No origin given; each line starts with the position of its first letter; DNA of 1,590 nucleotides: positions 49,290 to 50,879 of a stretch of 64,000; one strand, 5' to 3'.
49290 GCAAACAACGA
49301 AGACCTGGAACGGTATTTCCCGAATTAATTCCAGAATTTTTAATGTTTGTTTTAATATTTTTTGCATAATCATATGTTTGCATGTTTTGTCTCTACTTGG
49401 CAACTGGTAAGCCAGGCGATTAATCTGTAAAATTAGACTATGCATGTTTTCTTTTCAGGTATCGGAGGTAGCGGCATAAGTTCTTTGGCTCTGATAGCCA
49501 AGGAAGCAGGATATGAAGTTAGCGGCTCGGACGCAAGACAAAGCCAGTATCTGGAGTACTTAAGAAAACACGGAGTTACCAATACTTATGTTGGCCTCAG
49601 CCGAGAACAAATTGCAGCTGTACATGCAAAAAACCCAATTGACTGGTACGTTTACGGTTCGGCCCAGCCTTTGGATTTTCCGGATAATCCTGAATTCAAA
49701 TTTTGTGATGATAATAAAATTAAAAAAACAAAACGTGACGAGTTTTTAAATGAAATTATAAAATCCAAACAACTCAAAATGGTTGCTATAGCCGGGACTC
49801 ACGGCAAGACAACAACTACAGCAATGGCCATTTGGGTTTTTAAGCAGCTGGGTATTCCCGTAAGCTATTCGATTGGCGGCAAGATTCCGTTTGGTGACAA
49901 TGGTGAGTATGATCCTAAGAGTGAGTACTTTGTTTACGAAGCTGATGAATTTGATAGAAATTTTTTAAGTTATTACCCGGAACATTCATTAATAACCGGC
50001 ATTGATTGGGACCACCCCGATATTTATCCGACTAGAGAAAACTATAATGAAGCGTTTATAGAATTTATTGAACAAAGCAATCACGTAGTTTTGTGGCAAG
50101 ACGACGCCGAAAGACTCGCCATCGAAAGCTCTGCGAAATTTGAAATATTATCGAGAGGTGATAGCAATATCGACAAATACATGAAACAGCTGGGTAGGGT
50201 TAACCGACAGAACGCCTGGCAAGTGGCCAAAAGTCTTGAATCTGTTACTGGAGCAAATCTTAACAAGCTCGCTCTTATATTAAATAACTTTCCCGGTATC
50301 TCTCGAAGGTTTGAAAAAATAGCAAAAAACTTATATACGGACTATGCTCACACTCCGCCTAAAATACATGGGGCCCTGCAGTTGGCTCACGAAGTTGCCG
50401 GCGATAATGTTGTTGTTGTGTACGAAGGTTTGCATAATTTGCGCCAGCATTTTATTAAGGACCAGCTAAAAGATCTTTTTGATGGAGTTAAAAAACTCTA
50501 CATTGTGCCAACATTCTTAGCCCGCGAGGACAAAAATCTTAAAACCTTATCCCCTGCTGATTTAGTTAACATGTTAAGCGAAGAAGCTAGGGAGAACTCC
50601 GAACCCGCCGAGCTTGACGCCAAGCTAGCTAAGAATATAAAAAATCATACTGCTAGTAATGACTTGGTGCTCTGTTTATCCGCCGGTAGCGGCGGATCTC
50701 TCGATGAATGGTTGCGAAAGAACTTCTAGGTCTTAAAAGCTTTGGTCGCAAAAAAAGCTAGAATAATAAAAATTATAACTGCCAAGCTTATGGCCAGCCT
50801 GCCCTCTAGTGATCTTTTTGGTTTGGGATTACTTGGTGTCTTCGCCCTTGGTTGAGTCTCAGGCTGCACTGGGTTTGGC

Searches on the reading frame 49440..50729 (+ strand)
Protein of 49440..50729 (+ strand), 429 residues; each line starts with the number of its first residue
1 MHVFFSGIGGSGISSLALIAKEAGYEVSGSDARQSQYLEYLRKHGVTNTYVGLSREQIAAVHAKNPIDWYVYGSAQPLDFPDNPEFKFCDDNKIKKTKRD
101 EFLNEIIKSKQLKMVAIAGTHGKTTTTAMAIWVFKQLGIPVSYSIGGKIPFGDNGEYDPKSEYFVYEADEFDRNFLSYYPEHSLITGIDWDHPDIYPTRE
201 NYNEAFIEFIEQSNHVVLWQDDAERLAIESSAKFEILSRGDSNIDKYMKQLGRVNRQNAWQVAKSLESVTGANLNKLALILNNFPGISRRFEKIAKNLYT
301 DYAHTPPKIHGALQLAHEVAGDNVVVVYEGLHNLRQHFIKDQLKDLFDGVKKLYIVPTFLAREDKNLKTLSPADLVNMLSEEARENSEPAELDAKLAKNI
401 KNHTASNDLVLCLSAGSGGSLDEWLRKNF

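Call 47: find_encoding_contigs(protein=window:49440-50729:+, flank=10000, max_places=1)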
Protein window:49440-50729:+ (429 aa): 5 contigs read that carry it; 1 place shown.
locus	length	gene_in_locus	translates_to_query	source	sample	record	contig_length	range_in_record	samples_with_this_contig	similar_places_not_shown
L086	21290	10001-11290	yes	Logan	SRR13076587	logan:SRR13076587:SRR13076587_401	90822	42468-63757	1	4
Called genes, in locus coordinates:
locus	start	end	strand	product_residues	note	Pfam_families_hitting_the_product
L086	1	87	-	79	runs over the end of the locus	-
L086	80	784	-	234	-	PF01628:HrcA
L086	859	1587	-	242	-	PF00625:Guanylate_kin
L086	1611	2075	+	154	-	PF00578:AhpC-TSA, PF08534:Redoxin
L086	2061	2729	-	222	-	PF00625:Guanylate_kin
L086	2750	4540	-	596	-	PF00009:GTP_EFTU, PF01926:MMR_HSR1 (weak), PF03144:GTP_EFTU_D2, PF00679:EFG_C, PF06421:LepA_C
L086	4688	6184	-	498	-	PF03023:MurJ, PF13440:Polysacc_synt_3 (weak), PF01554:MatE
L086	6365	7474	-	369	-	PF12698:ABC2_membrane_3, PF01061:ABC2_membrane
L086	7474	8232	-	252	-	PF02463:SMC_N (faint), PF00005:ABC_tran, PF13175:AAA_15 (faint), PF13304:AAA_21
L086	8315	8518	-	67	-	-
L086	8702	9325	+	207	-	-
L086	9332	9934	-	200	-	-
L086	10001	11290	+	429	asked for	PF01225:Mur_ligase, PF08245:Mur_ligase_M, PF02875:Mur_ligase_C (weak)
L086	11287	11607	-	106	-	-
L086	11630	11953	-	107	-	PF03819:MazG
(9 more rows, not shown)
